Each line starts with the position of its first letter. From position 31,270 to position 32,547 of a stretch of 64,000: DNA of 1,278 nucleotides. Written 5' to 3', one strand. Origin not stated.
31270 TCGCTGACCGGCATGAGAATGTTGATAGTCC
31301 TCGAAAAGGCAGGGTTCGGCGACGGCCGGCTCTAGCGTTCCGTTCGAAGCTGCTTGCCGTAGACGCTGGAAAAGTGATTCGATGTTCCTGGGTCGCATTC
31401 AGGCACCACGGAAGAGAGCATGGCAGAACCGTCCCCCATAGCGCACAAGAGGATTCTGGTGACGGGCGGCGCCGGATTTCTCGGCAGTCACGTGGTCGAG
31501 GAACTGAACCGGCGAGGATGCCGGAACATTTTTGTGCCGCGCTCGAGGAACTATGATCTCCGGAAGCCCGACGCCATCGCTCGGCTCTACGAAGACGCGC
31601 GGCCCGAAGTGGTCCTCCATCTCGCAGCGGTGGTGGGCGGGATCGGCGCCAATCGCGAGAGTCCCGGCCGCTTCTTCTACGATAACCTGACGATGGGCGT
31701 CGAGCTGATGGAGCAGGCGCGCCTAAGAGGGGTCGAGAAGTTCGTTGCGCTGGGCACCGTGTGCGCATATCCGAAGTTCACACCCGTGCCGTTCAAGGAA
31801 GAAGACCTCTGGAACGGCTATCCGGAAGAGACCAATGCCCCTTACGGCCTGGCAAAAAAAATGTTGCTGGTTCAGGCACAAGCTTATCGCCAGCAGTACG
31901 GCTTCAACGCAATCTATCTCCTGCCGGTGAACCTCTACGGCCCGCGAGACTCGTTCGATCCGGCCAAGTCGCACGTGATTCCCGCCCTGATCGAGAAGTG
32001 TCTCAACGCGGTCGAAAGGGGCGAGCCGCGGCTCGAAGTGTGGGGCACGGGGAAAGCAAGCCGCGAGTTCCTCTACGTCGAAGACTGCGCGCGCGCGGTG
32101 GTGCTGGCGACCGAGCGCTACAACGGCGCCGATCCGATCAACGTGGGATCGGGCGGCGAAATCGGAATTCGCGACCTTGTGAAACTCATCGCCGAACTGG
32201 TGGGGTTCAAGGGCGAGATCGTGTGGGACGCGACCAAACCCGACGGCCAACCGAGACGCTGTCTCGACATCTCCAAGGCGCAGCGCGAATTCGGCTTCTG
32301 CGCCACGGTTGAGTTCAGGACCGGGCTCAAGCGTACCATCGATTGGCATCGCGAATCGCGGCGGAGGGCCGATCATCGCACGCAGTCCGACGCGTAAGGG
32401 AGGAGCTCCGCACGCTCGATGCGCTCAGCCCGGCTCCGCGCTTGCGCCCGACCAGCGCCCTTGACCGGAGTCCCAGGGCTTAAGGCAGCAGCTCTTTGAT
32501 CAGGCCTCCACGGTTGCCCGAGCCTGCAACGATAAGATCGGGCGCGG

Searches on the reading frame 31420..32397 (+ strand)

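Call 101: search_protein_families(library=pfam, proteins=[window:31420-32397:+], max_evalue=0.0001)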
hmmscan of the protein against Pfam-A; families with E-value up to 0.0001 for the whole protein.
window:31420-32397:+ (325 aa): 5 families
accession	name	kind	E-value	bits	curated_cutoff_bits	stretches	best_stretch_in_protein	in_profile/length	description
PF01370.27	Epimerase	-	3.1e-59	200.7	20.9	1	12-243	1-240/240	NAD dependent epimerase/dehydratase family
PF16363.11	GDP_Man_Dehyd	-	3.2e-28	99.6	27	1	45-306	59-332/332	GDP-mannose 4,6 dehydratase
PF04321.23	RmlD_sub_bind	-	1.5e-08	34.5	27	1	11-71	2-61/287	RmlD substrate binding domain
PF01073.25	3Beta_HSD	-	1.4e-05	24.8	22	0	13-177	1-186/280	3-beta hydroxysteroid dehydrogenase/isomerase family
PF02719.21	Polysacc_synt_2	-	1.7e-05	24.6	20.2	0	46-113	62-128/293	Polysaccharide biosynthesis protein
